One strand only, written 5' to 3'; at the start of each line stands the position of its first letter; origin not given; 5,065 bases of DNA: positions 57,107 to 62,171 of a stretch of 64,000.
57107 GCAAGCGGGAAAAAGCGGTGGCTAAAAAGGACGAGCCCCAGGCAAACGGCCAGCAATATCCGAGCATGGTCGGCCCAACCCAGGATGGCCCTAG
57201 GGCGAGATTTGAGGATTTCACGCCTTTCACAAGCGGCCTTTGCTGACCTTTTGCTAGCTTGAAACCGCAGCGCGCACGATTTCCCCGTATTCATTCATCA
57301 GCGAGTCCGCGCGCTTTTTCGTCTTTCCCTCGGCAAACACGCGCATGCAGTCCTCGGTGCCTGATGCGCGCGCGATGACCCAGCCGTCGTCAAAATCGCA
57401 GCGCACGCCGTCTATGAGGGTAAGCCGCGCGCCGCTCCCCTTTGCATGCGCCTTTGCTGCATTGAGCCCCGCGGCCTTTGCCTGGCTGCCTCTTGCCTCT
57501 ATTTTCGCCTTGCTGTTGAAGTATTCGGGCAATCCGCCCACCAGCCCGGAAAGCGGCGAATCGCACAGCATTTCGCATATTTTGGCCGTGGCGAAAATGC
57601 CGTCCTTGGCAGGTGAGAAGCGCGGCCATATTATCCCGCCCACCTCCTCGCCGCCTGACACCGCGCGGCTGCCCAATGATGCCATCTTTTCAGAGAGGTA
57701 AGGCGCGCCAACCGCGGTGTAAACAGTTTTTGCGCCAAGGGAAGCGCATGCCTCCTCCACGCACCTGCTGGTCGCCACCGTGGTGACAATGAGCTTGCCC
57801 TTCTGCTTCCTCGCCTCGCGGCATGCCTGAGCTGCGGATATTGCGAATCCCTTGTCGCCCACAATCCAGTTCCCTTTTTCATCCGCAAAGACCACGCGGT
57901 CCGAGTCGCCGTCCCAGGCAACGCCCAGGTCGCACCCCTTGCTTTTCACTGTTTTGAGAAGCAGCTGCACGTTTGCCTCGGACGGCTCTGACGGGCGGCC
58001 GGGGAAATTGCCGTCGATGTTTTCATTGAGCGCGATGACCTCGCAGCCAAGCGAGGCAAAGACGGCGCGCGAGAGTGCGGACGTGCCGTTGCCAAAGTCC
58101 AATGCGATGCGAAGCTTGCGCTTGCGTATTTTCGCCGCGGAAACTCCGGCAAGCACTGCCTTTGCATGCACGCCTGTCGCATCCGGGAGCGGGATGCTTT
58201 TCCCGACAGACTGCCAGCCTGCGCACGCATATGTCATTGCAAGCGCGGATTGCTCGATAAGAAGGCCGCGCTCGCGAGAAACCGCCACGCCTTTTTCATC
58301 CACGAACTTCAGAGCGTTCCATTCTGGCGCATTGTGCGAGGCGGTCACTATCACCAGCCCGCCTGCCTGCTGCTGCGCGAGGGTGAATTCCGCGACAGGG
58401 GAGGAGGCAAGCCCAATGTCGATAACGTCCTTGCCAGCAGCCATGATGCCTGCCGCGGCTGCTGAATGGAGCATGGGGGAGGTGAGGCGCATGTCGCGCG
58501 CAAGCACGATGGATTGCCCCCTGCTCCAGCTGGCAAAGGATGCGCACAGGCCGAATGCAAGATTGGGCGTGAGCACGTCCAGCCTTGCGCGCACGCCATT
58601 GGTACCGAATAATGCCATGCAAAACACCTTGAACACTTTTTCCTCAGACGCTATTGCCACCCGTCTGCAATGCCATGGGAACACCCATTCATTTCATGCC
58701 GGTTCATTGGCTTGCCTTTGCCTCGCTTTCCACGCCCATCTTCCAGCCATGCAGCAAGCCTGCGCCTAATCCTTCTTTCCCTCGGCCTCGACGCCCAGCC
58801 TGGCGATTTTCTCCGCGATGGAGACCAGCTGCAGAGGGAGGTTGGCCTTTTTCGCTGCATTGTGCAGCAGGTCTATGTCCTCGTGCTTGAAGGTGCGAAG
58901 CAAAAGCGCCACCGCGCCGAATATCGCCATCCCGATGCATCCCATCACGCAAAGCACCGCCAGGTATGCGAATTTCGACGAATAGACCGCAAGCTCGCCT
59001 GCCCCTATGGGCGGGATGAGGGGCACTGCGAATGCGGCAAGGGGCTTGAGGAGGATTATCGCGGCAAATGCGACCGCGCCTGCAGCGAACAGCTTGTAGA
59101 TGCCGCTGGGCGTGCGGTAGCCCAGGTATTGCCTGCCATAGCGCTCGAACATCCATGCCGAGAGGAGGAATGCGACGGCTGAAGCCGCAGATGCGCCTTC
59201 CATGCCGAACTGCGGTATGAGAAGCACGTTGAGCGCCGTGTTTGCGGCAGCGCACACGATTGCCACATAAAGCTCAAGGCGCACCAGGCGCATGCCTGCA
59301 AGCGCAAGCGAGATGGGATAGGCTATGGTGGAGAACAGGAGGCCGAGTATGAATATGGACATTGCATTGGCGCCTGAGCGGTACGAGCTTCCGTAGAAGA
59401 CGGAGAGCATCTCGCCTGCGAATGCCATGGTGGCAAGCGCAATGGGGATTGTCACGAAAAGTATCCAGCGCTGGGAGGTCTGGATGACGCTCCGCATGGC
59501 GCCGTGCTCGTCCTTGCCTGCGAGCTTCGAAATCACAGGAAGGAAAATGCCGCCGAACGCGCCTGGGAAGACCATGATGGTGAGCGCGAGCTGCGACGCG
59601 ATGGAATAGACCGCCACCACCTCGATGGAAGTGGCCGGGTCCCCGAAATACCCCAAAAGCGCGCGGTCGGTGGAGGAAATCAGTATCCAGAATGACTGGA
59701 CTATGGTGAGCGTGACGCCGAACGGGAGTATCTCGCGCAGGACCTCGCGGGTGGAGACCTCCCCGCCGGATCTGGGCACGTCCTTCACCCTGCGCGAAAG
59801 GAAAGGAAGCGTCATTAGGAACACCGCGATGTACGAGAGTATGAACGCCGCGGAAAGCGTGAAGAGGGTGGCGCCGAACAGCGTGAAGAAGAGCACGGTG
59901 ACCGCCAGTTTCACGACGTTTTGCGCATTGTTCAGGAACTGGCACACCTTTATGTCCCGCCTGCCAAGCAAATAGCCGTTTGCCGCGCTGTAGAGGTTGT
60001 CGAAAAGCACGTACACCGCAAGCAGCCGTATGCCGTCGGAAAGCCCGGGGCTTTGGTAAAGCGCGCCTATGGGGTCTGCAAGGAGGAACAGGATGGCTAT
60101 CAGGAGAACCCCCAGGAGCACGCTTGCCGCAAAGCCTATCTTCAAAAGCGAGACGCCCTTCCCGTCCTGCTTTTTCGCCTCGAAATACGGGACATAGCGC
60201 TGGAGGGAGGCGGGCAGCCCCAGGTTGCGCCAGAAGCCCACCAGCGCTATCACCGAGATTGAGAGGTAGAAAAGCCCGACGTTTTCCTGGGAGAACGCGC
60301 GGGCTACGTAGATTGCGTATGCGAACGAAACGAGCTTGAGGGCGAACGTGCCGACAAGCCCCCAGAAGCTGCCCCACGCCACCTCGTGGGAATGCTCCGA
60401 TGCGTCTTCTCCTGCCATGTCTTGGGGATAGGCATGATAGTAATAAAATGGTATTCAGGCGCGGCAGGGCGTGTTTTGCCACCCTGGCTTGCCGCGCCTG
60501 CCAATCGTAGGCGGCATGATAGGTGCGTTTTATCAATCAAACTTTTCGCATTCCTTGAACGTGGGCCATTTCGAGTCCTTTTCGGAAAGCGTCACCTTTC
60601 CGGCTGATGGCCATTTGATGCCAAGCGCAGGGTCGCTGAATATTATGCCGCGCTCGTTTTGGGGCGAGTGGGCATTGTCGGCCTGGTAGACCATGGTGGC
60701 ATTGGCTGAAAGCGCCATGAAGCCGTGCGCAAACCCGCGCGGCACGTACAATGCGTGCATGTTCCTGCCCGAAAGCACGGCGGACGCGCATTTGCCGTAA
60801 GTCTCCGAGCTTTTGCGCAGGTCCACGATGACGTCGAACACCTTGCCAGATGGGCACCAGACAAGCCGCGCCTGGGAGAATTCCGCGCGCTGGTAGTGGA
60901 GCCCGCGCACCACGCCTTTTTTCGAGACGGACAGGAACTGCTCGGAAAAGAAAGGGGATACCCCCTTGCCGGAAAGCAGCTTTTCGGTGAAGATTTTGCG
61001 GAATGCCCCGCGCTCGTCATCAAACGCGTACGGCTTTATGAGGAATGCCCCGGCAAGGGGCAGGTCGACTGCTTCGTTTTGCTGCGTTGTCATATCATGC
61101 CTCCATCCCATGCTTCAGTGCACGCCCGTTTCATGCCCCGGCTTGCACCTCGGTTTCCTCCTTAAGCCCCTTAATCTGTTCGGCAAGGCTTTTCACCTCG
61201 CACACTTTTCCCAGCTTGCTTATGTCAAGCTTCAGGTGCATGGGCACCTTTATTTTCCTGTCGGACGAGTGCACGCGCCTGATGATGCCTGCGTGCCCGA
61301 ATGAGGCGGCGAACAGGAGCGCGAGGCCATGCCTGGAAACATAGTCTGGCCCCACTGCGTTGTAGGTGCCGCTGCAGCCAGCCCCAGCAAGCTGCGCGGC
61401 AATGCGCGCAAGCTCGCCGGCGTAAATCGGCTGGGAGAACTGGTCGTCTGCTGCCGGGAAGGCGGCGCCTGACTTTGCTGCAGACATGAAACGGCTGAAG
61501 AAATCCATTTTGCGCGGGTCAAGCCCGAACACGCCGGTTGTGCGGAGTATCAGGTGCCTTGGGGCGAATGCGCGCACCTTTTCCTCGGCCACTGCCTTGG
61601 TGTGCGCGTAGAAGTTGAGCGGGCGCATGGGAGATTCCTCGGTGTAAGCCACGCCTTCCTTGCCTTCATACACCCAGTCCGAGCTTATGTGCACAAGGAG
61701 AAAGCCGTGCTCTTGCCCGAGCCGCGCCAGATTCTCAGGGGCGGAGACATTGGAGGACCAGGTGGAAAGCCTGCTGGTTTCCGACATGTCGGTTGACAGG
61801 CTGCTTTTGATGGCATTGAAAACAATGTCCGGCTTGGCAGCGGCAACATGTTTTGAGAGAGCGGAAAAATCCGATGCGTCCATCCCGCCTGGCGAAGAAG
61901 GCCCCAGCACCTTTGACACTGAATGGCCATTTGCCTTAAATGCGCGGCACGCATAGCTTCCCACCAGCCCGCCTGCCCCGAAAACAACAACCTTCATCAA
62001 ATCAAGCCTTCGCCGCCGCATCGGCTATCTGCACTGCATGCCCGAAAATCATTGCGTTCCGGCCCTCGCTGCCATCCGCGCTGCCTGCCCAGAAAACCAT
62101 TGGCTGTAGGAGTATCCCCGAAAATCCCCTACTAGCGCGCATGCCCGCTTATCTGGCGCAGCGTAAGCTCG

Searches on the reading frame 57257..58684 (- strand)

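Call 74: search_protein_families(library=pfam, proteins=[window:57257-58684:-], max_evalue=0.0001)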
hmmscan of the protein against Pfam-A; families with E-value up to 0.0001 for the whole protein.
window:57257-58684:- (476 aa): 4 families
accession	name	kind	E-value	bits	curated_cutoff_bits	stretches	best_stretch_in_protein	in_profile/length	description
PF02878.22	PGM_PMM_I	-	1.5e-28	99.7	22.5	1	25-147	3-131/138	Phosphoglucomutase/phosphomannomutase, alpha/beta/alpha domain I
PF02879.22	PGM_PMM_II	-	1.1e-21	77.7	29.3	1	175-271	5-103/103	Phosphoglucomutase/phosphomannomutase, alpha/beta/alpha domain II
PF02880.22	PGM_PMM_III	-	6.9e-21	75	20.7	1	276-383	2-109/115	Phosphoglucomutase/phosphomannomutase, alpha/beta/alpha domain III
PF00408.26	PGM_PMM_IV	-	2.2e-09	37.7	23.1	1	413-464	21-63/68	Phosphoglucomutase/phosphomannomutase, C-terminal domain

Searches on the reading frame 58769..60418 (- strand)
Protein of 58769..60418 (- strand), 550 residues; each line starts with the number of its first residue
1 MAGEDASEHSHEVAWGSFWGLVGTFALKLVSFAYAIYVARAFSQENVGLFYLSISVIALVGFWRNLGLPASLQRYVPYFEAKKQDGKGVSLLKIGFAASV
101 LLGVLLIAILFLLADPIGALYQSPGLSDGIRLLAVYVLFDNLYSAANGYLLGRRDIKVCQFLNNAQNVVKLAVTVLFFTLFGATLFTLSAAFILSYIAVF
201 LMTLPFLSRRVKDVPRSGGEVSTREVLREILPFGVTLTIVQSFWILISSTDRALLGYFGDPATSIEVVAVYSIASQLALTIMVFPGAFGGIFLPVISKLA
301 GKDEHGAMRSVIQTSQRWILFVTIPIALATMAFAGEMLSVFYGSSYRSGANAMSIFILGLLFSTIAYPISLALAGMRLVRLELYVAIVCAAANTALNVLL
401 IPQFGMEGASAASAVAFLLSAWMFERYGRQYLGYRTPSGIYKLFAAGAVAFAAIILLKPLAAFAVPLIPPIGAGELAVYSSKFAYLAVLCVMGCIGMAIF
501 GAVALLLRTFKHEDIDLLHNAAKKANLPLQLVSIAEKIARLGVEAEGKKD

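Call 74: search_protein_families(library=pfam, proteins=[window:58769-60418:-], max_evalue=0.0001)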
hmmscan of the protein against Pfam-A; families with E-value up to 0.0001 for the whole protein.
window:58769-60418:- (550 aa): 4 families
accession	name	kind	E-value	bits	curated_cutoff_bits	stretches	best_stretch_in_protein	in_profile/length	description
PF13440.11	Polysacc_synt_3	-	2.6e-18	66.8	23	1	39-347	3-289/293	Polysaccharide biosynthesis protein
PF01943.22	Polysacc_synt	-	3.7e-18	66.4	28.2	1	16-299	4-273/274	Polysaccharide biosynthesis protein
PF03023.19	MurJ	-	1.5e-13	50.6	27.4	1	74-457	36-430/451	Lipid II flippase MurJ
PF01554.23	MatE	-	1.8e-08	34.7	24.9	1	264-399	24-161/161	MatE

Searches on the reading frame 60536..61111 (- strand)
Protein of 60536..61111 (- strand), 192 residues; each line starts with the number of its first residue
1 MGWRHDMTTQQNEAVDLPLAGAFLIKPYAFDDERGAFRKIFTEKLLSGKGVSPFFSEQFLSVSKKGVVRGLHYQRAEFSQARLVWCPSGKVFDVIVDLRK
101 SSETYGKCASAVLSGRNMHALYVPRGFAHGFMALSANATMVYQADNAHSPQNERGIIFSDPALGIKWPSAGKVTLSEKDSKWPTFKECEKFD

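Call 74: search_protein_families(library=pfam, proteins=[window:60536-61111:-], max_evalue=0.0001)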
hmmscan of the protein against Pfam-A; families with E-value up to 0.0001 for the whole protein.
window:60536-61111:- (192 aa): 1 family
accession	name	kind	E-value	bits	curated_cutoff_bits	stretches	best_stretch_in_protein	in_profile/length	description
PF00908.23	dTDP_sugar_isom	-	1.8e-58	197.4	27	1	17-187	2-168/168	dTDP-4-dehydrorhamnose 3,5-epimerase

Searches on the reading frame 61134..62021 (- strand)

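Call 74: search_protein_families(library=pfam, proteins=[window:61134-62021:-], max_evalue=0.0001)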
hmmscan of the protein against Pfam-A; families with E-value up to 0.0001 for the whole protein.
window:61134-62021:- (296 aa): 3 families
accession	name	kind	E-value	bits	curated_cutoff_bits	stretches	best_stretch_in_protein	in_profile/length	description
PF04321.23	RmlD_sub_bind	-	4.5e-41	141.2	27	1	9-273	1-266/287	RmlD substrate binding domain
PF01370.27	Epimerase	-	2.9e-19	69.9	20.9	1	11-186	1-197/240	NAD dependent epimerase/dehydratase family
PF16363.11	GDP_Man_Dehyd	-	4.5e-08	33.4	27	1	47-156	59-171/332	GDP-mannose 4,6 dehydratase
